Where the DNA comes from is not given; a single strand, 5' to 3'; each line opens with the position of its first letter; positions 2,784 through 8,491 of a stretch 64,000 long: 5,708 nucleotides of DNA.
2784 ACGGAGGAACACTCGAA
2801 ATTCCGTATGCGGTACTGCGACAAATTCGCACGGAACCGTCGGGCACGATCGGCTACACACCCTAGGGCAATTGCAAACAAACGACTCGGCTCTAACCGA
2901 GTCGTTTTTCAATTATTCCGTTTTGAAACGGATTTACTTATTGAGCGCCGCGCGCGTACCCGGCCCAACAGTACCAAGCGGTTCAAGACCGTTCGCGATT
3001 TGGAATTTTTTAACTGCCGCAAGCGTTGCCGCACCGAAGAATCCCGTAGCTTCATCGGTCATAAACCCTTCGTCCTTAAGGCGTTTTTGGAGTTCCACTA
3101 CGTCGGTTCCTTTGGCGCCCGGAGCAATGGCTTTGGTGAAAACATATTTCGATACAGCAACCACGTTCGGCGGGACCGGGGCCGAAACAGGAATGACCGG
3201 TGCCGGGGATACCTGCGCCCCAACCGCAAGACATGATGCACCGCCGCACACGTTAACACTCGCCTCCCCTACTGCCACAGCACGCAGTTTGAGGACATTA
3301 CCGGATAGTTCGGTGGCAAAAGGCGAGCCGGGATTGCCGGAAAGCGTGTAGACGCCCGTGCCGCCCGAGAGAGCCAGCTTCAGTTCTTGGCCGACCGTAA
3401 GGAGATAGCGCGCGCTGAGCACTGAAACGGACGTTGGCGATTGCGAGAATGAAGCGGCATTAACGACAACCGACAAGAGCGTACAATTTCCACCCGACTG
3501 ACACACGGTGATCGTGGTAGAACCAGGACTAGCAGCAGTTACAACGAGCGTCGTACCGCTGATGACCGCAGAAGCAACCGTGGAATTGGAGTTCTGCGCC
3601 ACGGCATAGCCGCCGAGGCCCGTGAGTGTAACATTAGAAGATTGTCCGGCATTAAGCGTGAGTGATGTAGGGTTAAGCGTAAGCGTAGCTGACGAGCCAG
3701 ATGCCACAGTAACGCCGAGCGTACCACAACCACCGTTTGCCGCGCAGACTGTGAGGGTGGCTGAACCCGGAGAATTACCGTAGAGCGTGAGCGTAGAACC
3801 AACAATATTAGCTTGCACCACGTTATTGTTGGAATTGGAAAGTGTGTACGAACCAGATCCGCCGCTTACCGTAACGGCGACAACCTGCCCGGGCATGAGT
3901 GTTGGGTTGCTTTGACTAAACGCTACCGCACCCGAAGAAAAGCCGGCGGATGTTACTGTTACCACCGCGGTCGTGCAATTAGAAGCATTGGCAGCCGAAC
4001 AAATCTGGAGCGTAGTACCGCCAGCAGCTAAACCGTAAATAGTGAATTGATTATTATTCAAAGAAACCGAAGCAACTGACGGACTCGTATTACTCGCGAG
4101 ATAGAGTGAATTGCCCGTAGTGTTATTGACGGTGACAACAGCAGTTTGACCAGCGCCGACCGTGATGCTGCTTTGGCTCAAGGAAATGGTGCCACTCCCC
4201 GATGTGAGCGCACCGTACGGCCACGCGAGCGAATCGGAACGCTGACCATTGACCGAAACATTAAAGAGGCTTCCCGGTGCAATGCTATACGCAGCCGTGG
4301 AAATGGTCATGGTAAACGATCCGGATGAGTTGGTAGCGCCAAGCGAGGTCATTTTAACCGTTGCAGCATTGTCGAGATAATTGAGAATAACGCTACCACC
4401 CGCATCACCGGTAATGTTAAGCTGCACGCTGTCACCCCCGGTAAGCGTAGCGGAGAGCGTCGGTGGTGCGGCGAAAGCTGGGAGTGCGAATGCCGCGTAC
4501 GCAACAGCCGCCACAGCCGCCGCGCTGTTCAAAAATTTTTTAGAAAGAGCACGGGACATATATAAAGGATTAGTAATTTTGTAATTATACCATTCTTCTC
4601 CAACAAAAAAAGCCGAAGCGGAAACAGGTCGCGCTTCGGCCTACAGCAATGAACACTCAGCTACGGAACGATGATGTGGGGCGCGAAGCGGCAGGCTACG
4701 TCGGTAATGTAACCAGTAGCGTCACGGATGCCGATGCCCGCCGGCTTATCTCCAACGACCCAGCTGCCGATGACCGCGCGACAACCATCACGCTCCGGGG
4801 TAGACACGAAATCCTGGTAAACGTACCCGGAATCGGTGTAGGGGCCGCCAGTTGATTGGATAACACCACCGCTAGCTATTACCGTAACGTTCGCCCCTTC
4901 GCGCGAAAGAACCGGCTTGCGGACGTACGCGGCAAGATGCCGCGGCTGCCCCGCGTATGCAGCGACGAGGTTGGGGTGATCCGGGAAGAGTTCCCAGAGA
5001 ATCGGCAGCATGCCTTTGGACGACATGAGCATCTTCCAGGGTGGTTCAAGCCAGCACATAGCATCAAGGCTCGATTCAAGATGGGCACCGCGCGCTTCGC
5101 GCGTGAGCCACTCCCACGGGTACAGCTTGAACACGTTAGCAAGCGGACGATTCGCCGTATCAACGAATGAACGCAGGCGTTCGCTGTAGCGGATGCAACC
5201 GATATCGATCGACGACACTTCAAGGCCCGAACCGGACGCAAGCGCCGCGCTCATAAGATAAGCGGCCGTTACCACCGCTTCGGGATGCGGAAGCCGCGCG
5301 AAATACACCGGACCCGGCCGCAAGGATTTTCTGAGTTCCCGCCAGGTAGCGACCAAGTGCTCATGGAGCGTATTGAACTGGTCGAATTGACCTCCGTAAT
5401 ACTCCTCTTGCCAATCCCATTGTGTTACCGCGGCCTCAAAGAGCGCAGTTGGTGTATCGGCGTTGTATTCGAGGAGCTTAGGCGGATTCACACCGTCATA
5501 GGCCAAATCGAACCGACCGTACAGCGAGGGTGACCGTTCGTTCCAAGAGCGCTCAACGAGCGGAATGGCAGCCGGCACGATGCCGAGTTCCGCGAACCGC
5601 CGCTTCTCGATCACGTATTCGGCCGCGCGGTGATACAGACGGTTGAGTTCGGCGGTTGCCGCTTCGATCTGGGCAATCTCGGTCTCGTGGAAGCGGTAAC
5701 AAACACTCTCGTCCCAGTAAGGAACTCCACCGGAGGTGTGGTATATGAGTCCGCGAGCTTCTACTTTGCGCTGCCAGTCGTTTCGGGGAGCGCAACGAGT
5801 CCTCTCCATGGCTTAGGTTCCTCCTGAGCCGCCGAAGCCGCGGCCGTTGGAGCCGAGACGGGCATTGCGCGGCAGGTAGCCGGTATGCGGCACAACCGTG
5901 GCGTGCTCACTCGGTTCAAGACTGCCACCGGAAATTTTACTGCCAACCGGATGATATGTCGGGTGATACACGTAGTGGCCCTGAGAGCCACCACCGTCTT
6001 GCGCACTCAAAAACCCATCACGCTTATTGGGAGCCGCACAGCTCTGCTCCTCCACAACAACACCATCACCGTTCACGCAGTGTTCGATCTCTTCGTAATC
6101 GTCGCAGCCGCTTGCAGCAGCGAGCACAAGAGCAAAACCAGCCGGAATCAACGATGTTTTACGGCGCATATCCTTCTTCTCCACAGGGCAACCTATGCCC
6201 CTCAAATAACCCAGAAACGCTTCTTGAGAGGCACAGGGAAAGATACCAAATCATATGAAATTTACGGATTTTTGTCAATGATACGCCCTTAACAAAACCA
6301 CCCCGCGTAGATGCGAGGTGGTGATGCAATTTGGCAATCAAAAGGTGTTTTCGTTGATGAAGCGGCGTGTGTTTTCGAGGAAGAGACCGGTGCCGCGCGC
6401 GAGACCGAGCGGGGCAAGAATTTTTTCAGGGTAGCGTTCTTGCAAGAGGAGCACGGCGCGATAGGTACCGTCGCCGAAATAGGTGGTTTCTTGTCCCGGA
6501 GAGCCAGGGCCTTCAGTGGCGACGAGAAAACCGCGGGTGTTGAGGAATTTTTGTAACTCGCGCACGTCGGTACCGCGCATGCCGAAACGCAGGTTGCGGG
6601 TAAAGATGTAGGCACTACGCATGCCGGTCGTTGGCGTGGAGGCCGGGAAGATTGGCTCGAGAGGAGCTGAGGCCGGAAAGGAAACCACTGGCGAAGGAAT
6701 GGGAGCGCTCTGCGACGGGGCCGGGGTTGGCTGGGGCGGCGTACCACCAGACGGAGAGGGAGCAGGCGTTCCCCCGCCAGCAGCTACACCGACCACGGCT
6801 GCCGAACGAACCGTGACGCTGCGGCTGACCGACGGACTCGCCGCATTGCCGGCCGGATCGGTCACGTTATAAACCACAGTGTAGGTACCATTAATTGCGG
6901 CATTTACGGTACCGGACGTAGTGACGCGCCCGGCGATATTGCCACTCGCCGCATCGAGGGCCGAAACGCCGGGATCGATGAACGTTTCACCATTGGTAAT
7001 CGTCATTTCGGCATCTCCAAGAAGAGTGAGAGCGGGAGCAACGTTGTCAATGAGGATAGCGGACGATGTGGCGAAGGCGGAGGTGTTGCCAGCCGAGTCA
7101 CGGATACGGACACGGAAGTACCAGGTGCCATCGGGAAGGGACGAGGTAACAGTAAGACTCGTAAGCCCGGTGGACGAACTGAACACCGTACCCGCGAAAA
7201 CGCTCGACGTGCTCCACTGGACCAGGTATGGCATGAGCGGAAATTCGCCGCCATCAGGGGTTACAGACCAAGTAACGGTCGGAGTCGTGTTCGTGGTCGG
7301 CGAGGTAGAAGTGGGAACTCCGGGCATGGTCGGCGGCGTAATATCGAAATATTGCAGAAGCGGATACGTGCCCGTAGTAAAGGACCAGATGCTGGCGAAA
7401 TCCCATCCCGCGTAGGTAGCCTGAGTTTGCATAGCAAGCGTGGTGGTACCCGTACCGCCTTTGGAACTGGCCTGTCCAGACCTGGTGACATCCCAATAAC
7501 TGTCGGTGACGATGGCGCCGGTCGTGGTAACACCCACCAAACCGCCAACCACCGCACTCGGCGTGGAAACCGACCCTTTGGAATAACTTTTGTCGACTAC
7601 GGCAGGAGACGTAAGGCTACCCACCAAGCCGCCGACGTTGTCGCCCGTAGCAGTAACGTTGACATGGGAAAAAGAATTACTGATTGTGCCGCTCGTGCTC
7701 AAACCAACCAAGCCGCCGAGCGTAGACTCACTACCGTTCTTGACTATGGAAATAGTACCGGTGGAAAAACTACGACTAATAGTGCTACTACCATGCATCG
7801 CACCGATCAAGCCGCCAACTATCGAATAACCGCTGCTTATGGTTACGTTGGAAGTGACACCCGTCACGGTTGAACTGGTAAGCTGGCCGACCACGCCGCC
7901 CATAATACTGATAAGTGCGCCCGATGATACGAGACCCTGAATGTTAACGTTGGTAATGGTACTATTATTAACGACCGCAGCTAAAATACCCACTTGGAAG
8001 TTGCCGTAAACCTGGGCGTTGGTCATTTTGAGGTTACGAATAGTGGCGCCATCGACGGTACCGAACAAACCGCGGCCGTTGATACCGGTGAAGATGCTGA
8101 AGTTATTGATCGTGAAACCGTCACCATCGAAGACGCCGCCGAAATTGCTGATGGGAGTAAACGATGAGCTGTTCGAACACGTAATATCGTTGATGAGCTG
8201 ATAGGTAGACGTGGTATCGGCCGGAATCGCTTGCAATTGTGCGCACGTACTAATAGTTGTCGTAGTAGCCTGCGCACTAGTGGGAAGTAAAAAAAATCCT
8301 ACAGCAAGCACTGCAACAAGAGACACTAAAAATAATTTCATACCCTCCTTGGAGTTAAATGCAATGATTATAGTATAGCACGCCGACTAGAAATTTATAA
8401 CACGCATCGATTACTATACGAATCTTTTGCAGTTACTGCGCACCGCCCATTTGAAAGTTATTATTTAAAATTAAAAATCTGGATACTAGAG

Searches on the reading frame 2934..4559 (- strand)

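Call 74: search_protein_families(library=pfam, proteins=[window:2934-4559:-], max_evalue=0.001)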
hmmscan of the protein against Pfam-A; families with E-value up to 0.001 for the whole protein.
window:2934-4559:- (541 aa): 2 families
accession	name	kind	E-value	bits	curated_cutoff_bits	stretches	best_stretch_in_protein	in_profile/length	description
PF01471.23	PG_binding_1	-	5.2e-13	49.4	23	1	484-539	2-57/57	Putative peptidoglycan binding domain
PF13629.12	T2SS-T3SS_pil_N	-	2.7e-11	43.4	23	1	297-366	2-71/72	Pilus formation protein N terminal region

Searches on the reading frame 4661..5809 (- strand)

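Call 74: search_protein_families(library=pfam, proteins=[window:4661-5809:-], max_evalue=0.001)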
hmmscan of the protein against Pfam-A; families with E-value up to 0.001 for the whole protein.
window:4661-5809:- (382 aa): 1 family
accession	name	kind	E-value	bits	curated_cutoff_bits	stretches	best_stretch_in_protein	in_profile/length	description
PF03738.19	GSP_synth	-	1.1e-129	433.3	29.3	1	12-380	1-371/371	Glutathionylspermidine synthase preATP-grasp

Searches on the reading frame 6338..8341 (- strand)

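Call 74: search_protein_families(library=pfam, proteins=[window:6338-8341:-], max_evalue=0.001)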
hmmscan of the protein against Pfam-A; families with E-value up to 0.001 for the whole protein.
window:6338-8341:- (667 aa): 5 families
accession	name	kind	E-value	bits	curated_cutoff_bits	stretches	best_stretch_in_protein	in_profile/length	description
PF16403.11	Bact_surface_Ig-like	-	3.3e-18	65.9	27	1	438-511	1-71/71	Bacterial surface protein, Ig-like domain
PF19077.6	Big_13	-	8e-10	39.6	27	1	375-432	46-101/102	Bacterial Ig-like domain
PF07581.17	Glug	-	2.3e-09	37.5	20.5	0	206-230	3-28/28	The GLUG motif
PF05342.19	Peptidase_M26_N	-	5.8e-07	29.4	27.7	1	36-136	147-250/250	M26 IgA1-specific Metallo-endopeptidase N-terminal region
PF01471.23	PG_binding_1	-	1.9e-05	25.2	23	1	589-637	1-41/57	Putative peptidoglycan binding domain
